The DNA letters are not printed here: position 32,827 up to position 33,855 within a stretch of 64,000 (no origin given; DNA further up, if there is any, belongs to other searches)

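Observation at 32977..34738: Tightly coupled three-gene operon: two divergent DUF488 paralogs plus an unassignable 242-aa protein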

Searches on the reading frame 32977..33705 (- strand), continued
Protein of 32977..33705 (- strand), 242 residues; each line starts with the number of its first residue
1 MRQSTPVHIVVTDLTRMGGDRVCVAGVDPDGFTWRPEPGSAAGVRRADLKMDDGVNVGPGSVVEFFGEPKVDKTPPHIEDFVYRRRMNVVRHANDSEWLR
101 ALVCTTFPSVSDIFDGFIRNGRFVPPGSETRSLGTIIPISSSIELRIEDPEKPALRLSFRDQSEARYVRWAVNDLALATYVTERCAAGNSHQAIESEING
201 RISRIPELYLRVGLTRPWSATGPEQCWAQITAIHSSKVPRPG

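Call 35: find_related_loci(query=A2, collection=genome_contigs, flank=6000)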
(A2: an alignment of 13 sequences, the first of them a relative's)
Query A2 (251 aa) in genome_contigs; peptide patterns used: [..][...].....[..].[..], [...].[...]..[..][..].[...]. (x = any residue, [..] = any of these).
67 stretches matched a pattern; 57 encode a relative of the query (tblastn E <= 1e-3); 57 distinct loci.
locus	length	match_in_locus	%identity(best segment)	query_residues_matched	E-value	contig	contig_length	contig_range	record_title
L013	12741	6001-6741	67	1-247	3e-117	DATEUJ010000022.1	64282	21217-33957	MAG TPA_asm: Anaerolineae bacterium isolate SMAG_U8338 k141_1404097, whole genome shotgun sequence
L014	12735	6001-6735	60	1-243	9e-102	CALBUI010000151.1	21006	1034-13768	MAG: uncultured Anaerolineales bacterium isolate N4_Bin_METABAT__171_1 genome assembly, contig: c_000003604320, whole ge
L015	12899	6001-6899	58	1-245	2e-101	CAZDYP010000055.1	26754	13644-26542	MAG TPA_asm: uncultured Anaerolineae bacterium isolate binchicken_co107_438 genome assembly, contig: NODE_4505_length_26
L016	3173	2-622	72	42-248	1e-102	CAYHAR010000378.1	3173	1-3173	MAG TPA_asm: uncultured Anaerolineae bacterium isolate ERP119294_co1_453 genome assembly, contig: NODE_57723_length_3173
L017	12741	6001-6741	58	1-246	7e-100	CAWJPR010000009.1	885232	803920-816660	MAG: uncultured Chloroflexia bacterium isolate MFD02979.bin.1.11 genome assembly, contig: contig_29205, whole genome sho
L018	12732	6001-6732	62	1-245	1e-99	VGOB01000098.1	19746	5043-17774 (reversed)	MAG: Chloroflexi bacterium isolate K_DeepCast_250m_m1_199 K_DeepCast_250m_m1_199_Ga0194125_10005271, whole genome shotgu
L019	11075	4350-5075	60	1-243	2e-96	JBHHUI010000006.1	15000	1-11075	MAG: Anaerolineales bacterium isolate S.6.sp1_bin.28 NODE_617_length_15000_cov_3.945199, whole genome shotgun sequence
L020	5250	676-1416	59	1-246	1e-95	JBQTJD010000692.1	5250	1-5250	MAG: Anaerolineales bacterium isolate SAW132 c_000000427562, whole genome shotgun sequence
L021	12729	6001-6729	56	1-243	2e-92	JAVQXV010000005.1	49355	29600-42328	MAG: Anaerolineales bacterium isolate SKYGB_hs_bin36 NODE_1307_length_49355_cov_243.091988, whole genome shotgun sequenc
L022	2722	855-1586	57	1-245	3e-94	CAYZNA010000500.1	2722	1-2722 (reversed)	MAG TPA_asm: uncultured Anaerolineales bacterium isolate binchicken_co232_135 genome assembly, contig: NODE_66232_length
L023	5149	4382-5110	55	1-243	8e-92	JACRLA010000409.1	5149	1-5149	MAG: Chloroflexi bacterium isolate NC_groundwater_1869_Pr3_B-0.1um_52_15 SR2-18-B1_coassembly_460144, whole genome shotg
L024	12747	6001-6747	57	1-247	1e-90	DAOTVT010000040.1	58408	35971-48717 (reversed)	MAG TPA_asm: Anaerolineae bacterium isolate H111_75 k127_2108347, whole genome shotgun sequence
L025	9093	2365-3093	53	1-245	2e-84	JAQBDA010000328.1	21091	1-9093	MAG: Chloroflexota bacterium isolate MAG_401_bin-08 401_bin-08_ctg-328, whole genome shotgun sequence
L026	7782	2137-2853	56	5-243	5e-84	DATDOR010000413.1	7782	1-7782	MAG TPA_asm: Anaerolineales bacterium isolate SMAG_U7899 k141_1719544, whole genome shotgun sequence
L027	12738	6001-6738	58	1-246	9e-97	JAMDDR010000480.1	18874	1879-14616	MAG: Chloroflexota bacterium isolate FK_Sedi_B_Bin.13 NODE_10395_length_18874_cov_1.92823, whole genome shotgun sequence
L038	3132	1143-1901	45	1-251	2e-60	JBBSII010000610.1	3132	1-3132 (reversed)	MAG: Thermomicrobiales bacterium isolate LS3_sbin.30 LS3_sbin.30_K_863079_L_3132_cov_28.8278, whole genome shotgun seque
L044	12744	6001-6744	42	1-244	4e-56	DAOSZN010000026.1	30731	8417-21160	MAG TPA_asm: Bacillota bacterium isolate AMR_MDS_2058 NODE_1227_length_30731_cov_10.955242, whole genome shotgun sequenc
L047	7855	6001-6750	39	1-243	1e-55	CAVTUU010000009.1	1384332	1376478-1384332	MAG: uncultured Chloroflexia bacterium isolate MFD04944.bin.2.67 genome assembly, contig: contig_63655, whole genome sho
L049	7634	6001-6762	40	1-244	8e-55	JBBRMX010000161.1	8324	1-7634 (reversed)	MAG: Thermomicrobiales bacterium isolate La1_metabat2.083 LA1C_B2.083_k141_1703577L_8324_cov_14.9857, whole genome shotg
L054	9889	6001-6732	41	1-244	1e-48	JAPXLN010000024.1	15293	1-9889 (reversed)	MAG: Bacillota bacterium isolate binned_ad_5.16 NODE_3946_length_15293_cov_5.326454, whole genome shotgun sequence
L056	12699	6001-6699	36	1-233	4e-48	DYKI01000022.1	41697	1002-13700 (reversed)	MAG TPA_asm: Chthonomonas calidirosea isolate SulCav_AS07-7_64_28 SulCav_AS07_7_821_length_41697_cov_14_727054, whole ge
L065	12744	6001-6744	27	1-243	9e-21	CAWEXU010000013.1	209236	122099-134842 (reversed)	MAG: Methanotrichaceae archaeon isolate MFD04716.bin.2.283 genome assembly, contig: contig_44614, whole genome shotgun s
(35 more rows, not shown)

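Call 40: predict_structure(alignment_id=A1)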
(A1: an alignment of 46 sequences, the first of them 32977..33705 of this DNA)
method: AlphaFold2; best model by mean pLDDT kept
length: 242 residues; sequences in the alignment: 46
mean_pLDDT: 95.2   pTM: 0.92
mean pLDDT of the five models: 95.2, 94.9, 94.5, 94.3, 94.1
residues with pLDDT >= 90: 219; 70-90: 21; 50-70: 2; < 50: 0
segments of 3 or more residues with pLDDT < 50: none
pLDDT, mean of each block of 10 residues (from residue 1): 88 96 98 95 94 94 95 93 93 98 98 98 97 97 93 93 98 97 96 97 96 95 96 96 71
secondary structure, 60 per line:
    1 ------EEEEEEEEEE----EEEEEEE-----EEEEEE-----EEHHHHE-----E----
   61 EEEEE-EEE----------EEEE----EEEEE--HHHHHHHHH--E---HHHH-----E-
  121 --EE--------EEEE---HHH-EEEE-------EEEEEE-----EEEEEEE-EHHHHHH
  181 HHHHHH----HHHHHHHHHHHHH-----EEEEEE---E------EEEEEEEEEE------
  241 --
elements in order: E7-16 E21-27 E33-38 H46-49 E61-65 E67-69 E80-83 E88-92 H95-103 H110-113 E133-136 E144-147 E155-160 E166-172 H175-186 H191-203 E209-214 E225-234

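Call 44: fold_search(model_id=the predicted structure, library=pdb)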
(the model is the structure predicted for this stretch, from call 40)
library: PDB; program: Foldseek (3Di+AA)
matches with E <= 10: 492; with E <= 0.001: 0
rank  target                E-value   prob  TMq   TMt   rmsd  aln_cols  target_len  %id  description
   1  1xtd                  2.1e-03  0.94  0.24  0.36  13.6       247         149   10  Structural Analysis of Leishmania mexicana eukaryotic initiation factor 5a (released 2004-10-26)
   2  3u58_C                4.1e-03  0.89  0.26  0.28  13.4       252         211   11  Crystal Structure of the Tetrahymena telomerase processivity factor Teb1 AB (released 2011-12-28)
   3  1k8g_A                4.8e-03  0.87  0.33  0.30  10.1       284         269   10  Crystal Structure of the N-terminal domain of Oxytricha nova telomere end binding protein alpha subunit both uncomplex (released 2001-12-20)
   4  1k8g_B                5.3e-03  0.93  0.36  0.33   9.2       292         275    9  Crystal Structure of the N-terminal domain of Oxytricha nova telomere end binding protein alpha subunit both uncomplex (released 2001-12-20)
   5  1kix_A                1.2e-02  0.54  0.28  0.19  11.5       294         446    9  Dimeric Structure of the O. nova Telomere End Binding Protein Alpha Subunit with Bound ssDNA (released 2002-02-22)
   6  7ypo_A                1.5e-02  0.89  0.37  0.30  10.1       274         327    8  Cryo-EM structure of baculovirus LEF-3 in complex with ssDNA (released 2023-01-25)
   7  6w6w_A                1.5e-02  0.60  0.26  0.11  12.3       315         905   10  Cryo-EM structure of CST bound to telomeric single-stranded DNA (released 2020-06-03)
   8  1ph1_A                2.3e-02  0.57  0.27  0.16  15.9       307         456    7  CRYSTAL STRUCTURE OF THE OXYTRICHA NOVA TELOMERE END-BINDING PROTEIN COMPLEXED WITH NONCOGNATE SSDNA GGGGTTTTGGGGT (released 2003-06-17)
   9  1ph6_A                2.6e-02  0.66  0.27  0.16  15.9       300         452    8  Crystal Structure of THE OXYTRICHA NOVA TELOMERE END-BINDING PROTEIN COMPLEXED WITH NONCOGNATE SSDNA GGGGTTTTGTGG (released 2003-06-17)
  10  1jb7_A                2.6e-02  0.63  0.27  0.16  15.3       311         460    9  DNA G-Quartets in a 1.86 A Resolution Structure of an Oxytricha nova Telomeric Protein-DNA Complex (released 2001-06-11)
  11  1x6o                  3.0e-02  0.69  0.23  0.35  12.1       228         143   10  Structural Analysis of Leishmania braziliensis eukaryotic initiation factor 5a (released 2004-08-24)
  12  7yny_C                3.0e-02  0.41  0.25  0.19  21.9       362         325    7  Crystal structure of baculovirus LEF-3 from Helicoverpa armigera nucleopolyhedrovirus (released 2023-01-25)
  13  1k8g_C                3.6e-02  0.51  0.31  0.28  11.1       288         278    9  Crystal Structure of the N-terminal domain of Oxytricha nova telomere end binding protein alpha subunit both uncomplex (released 2001-12-20)
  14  7yny_A                4.0e-02  0.69  0.35  0.28   9.8       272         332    8  Crystal structure of baculovirus LEF-3 from Helicoverpa armigera nucleopolyhedrovirus (released 2023-01-25)
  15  2i0q_A                4.0e-02  0.51  0.27  0.15  15.4       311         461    7  Crystal structure of a telomere single-strand DNA-protein complex from O. nova with full-length alpha and beta telomer (released 2006-08-22)
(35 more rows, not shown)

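Call 49: search_protein_families(library=padloc, proteins=[L044:6001-6747:+, L054:6001-6735:+, L047:6001-6753:+, L044:6819-7523:+, L044:7541-7975:+, L056:5911-6717:+, L065:6054-6404:+], max_evalue=1)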
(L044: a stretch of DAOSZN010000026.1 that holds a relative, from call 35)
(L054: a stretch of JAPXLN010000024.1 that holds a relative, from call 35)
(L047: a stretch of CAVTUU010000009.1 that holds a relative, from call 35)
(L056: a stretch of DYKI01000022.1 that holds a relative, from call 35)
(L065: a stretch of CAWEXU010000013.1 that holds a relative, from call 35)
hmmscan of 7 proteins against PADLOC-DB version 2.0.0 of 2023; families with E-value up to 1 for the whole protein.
L044:6001-6747:+ (248 aa): 0 families

L054:6001-6735:+ (244 aa): 0 families

L047:6001-6753:+ (250 aa): 0 families

L044:6819-7523:+ (234 aa): 4 families
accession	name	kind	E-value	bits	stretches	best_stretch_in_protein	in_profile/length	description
PDLC04657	PDC-M45B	-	1.2e-44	150.4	1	23-175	5-151/204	-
PDLC04505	PDC-M19A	-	1.1e-16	59.1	1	13-156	139-281/294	-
PDLC04658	PDC-M45C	-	1.6e-08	32.4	1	24-158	3-133/145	-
PDLC04504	PDC-M19A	-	1.3e-07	29.2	1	16-154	83-219/234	-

L044:7541-7975:+ (144 aa): 4 families
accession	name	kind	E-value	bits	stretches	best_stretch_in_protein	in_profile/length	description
PDLC04658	PDC-M45C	-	8.7e-58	192.2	1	1-143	1-144/145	-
PDLC04505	PDC-M19A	-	1.1e-20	72.3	1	2-134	150-284/294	-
PDLC04657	PDC-M45B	-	9.8e-14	49.4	1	2-142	5-142/204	-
PDLC04504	PDC-M19A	-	2.6e-13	47.9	1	3-133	91-223/234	-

L056:5911-6717:+ (268 aa): 1 family
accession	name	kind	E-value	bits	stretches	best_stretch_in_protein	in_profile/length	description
PDLC04653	PDC-M45A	-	0.0023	15.7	1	47-127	18-105/230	-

L065:6054-6404:+ (116 aa): 0 families

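Call 55: find_homologous_proteins(query=L038:103-1119:+, max_evalue=1e-40)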
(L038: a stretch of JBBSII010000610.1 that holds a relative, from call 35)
Query L038:103-1119:+ (339 aa): 112 proteins with E <= 1e-40 among 8000 candidates.
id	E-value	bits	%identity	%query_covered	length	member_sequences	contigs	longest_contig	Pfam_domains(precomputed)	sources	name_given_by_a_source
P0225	2.4e-221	752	98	99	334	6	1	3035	PF04343.19,PF22751.2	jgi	-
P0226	2.5e-180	617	77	99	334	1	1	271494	PF04343.19,PF22751.2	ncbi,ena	-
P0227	5.3e-178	610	77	98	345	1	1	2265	PF04343.19,PF22751.2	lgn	-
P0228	2.9e-176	604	78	99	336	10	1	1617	PF04343.19,PF22751.2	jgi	jgi:uncharacterized protein (DUF488 family)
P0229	9.3e-176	602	76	99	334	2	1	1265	PF04343.19,PF22751.2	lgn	-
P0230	2.5e-175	601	76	97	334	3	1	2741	PF04343.19,PF22751.2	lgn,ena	-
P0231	2.7e-175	601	77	99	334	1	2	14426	PF04343.19,PF22751.2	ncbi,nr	ncbi:MAG: DUF488 domain-containing protein [Thermomicrobia bacterium]|nr:DUF488 domain-containing pr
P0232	2.9e-175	601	78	97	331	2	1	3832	PF04343.19,PF22751.2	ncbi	ncbi:MAG: DUF488 domain-containing protein [Thermomicrobiales bacterium]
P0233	1.7e-174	598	77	99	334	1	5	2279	PF04343.19,PF22751.2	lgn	-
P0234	4.2e-174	597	76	99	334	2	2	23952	PF04343.19,PF22751.2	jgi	jgi:uncharacterized protein (DUF488 family)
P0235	6.1e-174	596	77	97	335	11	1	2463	PF04343.19,PF22751.2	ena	-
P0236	1.1e-172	592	75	99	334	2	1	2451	PF04343.19,PF22751.2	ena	-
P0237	1.1e-172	592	77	97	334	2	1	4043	PF04343.19,PF22751.2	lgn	-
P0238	5.6e-172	590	77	97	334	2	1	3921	PF04343.19,PF22751.2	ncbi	-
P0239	1.3e-171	589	77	97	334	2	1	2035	PF04343.19,PF22751.2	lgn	-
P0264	3.3e-93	331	89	51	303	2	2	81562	PF04343.19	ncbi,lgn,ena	-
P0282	4.2e-51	192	51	53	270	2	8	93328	PF04343.19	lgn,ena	-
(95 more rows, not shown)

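Call 58: search_protein_families(library=pfam, proteins=[P0073, P0049, P0075, P0091, P0017, P0264, P0282], max_evalue=0.01)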
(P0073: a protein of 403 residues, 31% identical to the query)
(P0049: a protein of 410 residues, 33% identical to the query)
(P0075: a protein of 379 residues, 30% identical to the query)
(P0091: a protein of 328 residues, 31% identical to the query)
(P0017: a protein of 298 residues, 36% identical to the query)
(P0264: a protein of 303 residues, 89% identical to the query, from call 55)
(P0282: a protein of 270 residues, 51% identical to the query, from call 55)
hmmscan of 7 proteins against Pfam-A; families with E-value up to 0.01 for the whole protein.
P0073 (403 aa): 1 family
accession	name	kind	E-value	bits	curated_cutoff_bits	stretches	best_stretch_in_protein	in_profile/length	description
PF22557.2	DuOB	-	2.7e-12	47.6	27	1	185-394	13-210/210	Dual OB-containing domain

P0049 (410 aa): 2 families
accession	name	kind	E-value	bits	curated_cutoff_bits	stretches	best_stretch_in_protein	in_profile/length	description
PF22557.2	DuOB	-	6.6e-13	49.6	27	1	193-402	13-210/210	Dual OB-containing domain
PF20591.4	DUF6792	-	0.0011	18.9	25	0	3-36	183-218/220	Domain of unknown function (DUF6792)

P0075 (379 aa): 1 family
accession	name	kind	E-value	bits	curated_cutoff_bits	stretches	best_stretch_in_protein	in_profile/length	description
PF22557.2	DuOB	-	7.3e-21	75.6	27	1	152-364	9-209/210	Dual OB-containing domain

P0091 (328 aa): 0 families

P0017 (298 aa): 0 families

P0264 (303 aa): 2 families
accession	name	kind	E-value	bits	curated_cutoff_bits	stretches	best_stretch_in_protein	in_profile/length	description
PF04343.18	DUF488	-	4.5e-21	76.1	22.2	1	21-143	3-117/121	Domain of unknown function DUF488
PF22751.1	DUF488-N3a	-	0.00018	22.3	27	1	107-151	73-117/118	Active DUF488-N3 subclade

P0282 (270 aa): 2 families
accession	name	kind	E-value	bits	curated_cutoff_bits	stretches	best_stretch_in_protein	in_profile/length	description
PF04343.18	DUF488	-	1.4e-22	81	22.2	1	22-145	3-118/121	Domain of unknown function DUF488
PF22751.1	DUF488-N3a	-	0.0012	19.6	27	1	102-150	67-115/118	Active DUF488-N3 subclade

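Call 66: predict_structure(alignment_id=A3)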
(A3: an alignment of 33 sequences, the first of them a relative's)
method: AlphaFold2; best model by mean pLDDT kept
length: 334 residues; sequences in the alignment: 33
mean_pLDDT: 84.8   pTM: 0.52
mean pLDDT of the five models: 84.8, 84.7, 83.8, 83.3, 81.1
residues with pLDDT >= 90: 187; 70-90: 107; 50-70: 12; < 50: 28
segments of 3 or more residues with pLDDT < 50: 1-5, 166-186
pLDDT, mean of each block of 10 residues (from residue 1): 55 89 88 95 82 93 96 93 93 89 93 89 91 86 87 78 46 34 52 93 96 97 78 91 96 96 95 93 79 85 94 94 78 94
secondary structure, 60 per line:
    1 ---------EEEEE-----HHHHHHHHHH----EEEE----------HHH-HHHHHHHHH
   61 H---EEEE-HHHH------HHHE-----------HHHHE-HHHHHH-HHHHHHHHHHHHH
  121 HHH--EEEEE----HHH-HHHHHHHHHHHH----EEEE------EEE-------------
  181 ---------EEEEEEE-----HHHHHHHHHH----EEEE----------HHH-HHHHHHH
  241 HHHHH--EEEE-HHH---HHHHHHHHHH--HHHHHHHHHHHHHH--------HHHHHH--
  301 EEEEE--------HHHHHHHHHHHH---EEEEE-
elements in order: E10-14 H20-29 E34-37 H52-61 E65-68 H70-73 H95-98 H101-106 H108-123 E126-130 H139-150 E155-158 E165-167 E190-196 H202-211 E216-219 H234-245 E248-251 H259-268 H271-284 H293-298 E301-305 H314-325 E329-333

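Call 68: search_protein_families(library=padloc, alignment_id=A4, max_evalue=0.00001)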
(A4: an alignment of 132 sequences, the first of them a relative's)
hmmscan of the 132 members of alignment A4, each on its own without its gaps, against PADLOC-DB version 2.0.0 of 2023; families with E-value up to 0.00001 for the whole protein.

A. member 1, L013:3471-4232:+ (254 aa): 0 families

B. families by the number of members that match (of 132 scanned): 39 families (the first 25 are shown)
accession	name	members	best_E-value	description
PDLC04134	mad2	2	3.5e-16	mads_2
PDLC02657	DndA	1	4.1e-139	DndA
PDLC02759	SspA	1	5.1e-138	SspA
PDLC05027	PDC-S48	1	3.3e-51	-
PDLC05028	PDC-S48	1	1.5e-42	-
PDLC01247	DEDDh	1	1.2e-37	"CAS-I,CAS-II,CAS-III,CAS-IV,CAS-V,CAS-VI; associated"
PDLC04135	mad3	1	1.4e-29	mads_3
PDLC04709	PDC-M55C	1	3.9e-23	-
PDLC04151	HEC-05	1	6.7e-19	-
PDLC02904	pVip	1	3e-16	Viperins associated with kinases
PDLC01457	WYL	1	3.3e-16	"CAS-I,CAS-II,CAS-III,CAS-IV,CAS-V,CAS-VI; associated_signaling"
PDLC02903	pVip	1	3.8e-14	Viperins not associated with kinases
PDLC01652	WYL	1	4.9e-14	"CAS-I,CAS-II,CAS-III,CAS-IV,CAS-V,CAS-VI; associated_signaling"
PDLC03877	NsnA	1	1.3e-13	-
PDLC04150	HEC-05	1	2.1e-13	-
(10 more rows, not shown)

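Call 69: search_protein_families(library=pfam, alignment_id=A4, max_evalue=0.00001)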
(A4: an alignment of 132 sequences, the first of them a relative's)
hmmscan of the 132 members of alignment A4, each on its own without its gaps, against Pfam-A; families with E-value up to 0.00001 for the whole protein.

A. member 1, L013:3471-4232:+ (254 aa): 1 family
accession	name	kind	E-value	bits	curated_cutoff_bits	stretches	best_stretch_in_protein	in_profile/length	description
PF01988.24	VIT1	-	2.4e-56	191.3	28.1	1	29-245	1-213/214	VIT family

B. families by the number of members that match (of 132 scanned): 147 families (the first 25 are shown)
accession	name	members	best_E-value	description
PF19289.4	PmbA_TldD_3rd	3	4.4e-55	PmbA/TldA metallopeptidase C-terminal domain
PF00142.24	Fer4_NifH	2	4e-124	4Fe-4S iron sulfur cluster binding proteins, NifH/frxC family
PF06253.16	MTTB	2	1.8e-89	Trimethylamine methyltransferase (MTTB)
PF01212.27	Beta_elim_lyase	2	1.3e-81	Beta-eliminating lyase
PF13614.12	AAA_31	2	7.6e-44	AAA domain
PF01871.22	AMMECR1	2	1e-39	AMMECR1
PF02878.22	PGM_PMM_I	2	8.4e-35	Phosphoglucomutase/phosphomannomutase, alpha/beta/alpha domain I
PF13302.13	Acetyltransf_3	2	4.2e-27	Acetyltransferase (GNAT) domain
PF00583.31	Acetyltransf_1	2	4.8e-21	Acetyltransferase (GNAT) family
PF01656.29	CbiA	2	4.9e-21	CobQ/CobB/MinD/ParA nucleotide binding domain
PF10604.15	Polyketide_cyc2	2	2e-20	Polyketide cyclase / dehydrase and lipid transport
PF13649.12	Methyltransf_25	2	1.8e-19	Methyltransferase domain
PF05168.19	HEPN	2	1e-18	HEPN domain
PF08241.18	Methyltransf_11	2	2.7e-18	Methyltransferase domain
PF02879.22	PGM_PMM_II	2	1.2e-17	Phosphoglucomutase/phosphomannomutase, alpha/beta/alpha domain II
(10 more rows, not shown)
